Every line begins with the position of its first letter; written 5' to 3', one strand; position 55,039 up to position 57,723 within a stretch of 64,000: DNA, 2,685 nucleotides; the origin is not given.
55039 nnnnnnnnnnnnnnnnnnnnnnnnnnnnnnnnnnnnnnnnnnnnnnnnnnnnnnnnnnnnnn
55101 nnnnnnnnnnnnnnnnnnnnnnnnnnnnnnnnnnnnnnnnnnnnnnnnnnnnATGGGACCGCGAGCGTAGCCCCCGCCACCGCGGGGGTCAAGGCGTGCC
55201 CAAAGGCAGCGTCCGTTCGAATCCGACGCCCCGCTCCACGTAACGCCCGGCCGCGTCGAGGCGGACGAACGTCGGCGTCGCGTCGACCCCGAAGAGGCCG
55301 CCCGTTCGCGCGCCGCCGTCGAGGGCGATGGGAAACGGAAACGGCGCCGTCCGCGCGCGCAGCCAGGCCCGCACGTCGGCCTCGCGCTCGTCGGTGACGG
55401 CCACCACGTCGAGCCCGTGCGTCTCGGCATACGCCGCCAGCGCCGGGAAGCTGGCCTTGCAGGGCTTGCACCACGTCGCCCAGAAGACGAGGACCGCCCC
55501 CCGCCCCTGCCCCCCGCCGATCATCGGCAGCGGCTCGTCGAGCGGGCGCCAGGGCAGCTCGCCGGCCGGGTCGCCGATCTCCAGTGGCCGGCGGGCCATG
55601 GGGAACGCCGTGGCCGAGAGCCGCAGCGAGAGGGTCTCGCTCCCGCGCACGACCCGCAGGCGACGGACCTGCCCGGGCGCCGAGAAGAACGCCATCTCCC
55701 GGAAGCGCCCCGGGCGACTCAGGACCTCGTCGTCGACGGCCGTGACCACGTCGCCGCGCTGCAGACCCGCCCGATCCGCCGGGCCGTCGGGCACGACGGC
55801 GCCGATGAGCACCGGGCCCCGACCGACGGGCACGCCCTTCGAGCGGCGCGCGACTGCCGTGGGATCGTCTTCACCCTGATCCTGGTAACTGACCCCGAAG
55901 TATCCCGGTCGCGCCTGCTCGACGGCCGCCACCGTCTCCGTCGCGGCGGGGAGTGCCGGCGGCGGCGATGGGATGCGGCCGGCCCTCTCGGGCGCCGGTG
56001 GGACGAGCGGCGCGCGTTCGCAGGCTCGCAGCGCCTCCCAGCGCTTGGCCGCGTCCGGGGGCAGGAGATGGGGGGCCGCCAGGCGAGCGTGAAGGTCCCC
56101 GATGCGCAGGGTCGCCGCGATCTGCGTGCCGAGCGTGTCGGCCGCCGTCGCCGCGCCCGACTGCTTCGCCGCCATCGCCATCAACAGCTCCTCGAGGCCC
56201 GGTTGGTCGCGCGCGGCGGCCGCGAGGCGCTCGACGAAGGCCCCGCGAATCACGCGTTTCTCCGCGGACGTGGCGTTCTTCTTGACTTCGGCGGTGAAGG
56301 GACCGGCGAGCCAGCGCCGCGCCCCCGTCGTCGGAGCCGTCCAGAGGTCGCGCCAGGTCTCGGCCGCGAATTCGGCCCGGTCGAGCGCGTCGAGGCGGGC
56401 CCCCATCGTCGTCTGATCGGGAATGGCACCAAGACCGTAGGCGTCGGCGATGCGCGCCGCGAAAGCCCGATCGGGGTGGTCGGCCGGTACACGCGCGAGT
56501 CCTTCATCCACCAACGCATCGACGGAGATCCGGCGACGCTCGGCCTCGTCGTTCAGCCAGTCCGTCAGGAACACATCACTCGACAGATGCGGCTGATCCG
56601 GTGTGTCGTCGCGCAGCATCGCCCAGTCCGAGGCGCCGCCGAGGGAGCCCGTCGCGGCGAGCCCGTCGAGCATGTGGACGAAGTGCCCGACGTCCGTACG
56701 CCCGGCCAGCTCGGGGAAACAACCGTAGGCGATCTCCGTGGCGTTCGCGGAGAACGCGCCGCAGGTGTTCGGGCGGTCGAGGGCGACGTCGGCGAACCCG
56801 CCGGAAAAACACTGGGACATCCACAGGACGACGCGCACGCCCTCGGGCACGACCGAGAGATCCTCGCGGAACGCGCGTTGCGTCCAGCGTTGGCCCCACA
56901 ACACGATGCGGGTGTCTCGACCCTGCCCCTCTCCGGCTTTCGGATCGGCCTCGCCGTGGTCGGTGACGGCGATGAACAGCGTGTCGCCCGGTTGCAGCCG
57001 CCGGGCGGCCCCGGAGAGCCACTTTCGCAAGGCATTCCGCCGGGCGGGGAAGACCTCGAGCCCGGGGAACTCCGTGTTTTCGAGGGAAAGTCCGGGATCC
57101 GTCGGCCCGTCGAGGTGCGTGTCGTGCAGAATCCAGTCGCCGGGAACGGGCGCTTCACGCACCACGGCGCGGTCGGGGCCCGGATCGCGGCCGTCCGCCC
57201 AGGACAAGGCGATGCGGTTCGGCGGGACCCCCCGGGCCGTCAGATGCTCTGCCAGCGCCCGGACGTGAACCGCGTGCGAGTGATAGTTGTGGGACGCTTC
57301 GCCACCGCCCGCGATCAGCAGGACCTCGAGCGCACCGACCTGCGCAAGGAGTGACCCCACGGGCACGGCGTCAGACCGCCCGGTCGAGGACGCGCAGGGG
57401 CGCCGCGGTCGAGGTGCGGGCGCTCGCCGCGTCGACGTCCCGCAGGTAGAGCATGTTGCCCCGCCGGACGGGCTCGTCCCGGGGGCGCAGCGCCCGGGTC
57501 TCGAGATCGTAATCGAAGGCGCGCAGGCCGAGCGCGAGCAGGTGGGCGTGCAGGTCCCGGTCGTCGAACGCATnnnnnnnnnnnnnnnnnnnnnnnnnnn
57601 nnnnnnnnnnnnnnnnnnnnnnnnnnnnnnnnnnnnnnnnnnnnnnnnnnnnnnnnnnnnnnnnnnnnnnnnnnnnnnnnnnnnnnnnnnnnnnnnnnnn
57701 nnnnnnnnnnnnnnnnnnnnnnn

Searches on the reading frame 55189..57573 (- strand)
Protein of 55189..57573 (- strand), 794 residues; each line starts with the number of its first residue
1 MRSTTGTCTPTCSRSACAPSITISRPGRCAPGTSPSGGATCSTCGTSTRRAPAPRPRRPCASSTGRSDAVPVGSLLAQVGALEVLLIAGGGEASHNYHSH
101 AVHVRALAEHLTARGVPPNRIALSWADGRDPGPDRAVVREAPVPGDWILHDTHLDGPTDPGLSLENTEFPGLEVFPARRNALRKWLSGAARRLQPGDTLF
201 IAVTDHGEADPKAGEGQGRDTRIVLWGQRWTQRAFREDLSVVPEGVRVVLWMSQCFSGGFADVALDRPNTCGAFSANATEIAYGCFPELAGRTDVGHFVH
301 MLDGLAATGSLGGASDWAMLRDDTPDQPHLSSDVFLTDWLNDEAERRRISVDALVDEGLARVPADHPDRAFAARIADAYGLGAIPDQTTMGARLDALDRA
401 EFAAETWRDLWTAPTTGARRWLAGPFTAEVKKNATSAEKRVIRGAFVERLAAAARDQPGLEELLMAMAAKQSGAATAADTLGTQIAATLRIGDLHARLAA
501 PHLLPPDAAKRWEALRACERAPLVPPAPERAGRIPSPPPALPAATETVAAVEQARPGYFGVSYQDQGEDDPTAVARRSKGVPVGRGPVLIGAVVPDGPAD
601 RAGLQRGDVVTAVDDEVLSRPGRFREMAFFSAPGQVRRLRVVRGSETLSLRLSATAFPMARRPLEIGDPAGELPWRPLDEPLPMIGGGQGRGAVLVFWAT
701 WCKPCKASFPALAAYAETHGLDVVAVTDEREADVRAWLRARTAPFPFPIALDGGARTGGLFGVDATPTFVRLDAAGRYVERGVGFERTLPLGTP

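Call 3: search_protein_families(library=pfam, proteins=[window:55189-57573:-], max_evalue=0.01)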
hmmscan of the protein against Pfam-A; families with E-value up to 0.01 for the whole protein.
window:55189-57573:- (794 aa): 8 families
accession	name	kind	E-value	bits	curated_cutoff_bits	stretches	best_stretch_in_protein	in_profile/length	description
PF00578.27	AhpC-TSA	-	3.4e-10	40.4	26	1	689-768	24-111/124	AhpC/TSA family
PF17820.7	PDZ_6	-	5.3e-10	39.3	27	1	590-643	2-54/54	PDZ domain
PF08534.16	Redoxin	-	8e-10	39.1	26.6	1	689-787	27-137/148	Redoxin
PF13180.12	PDZ_2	-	5e-08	33.5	27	1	568-652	12-78/80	PDZ domain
PF00595.29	PDZ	-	2.8e-05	24.8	23.2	1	553-618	6-57/81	PDZ domain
PF00085.26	Thioredoxin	-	0.0009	19.7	23.5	1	694-723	22-51/103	Thioredoxin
PF01650.23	Peptidase_C13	-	0.0011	19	22.8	1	192-287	104-192/258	Peptidase C13 family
PF13905.12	Thioredoxin_8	-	0.0021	18.8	27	1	694-773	5-89/94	Thioredoxin-like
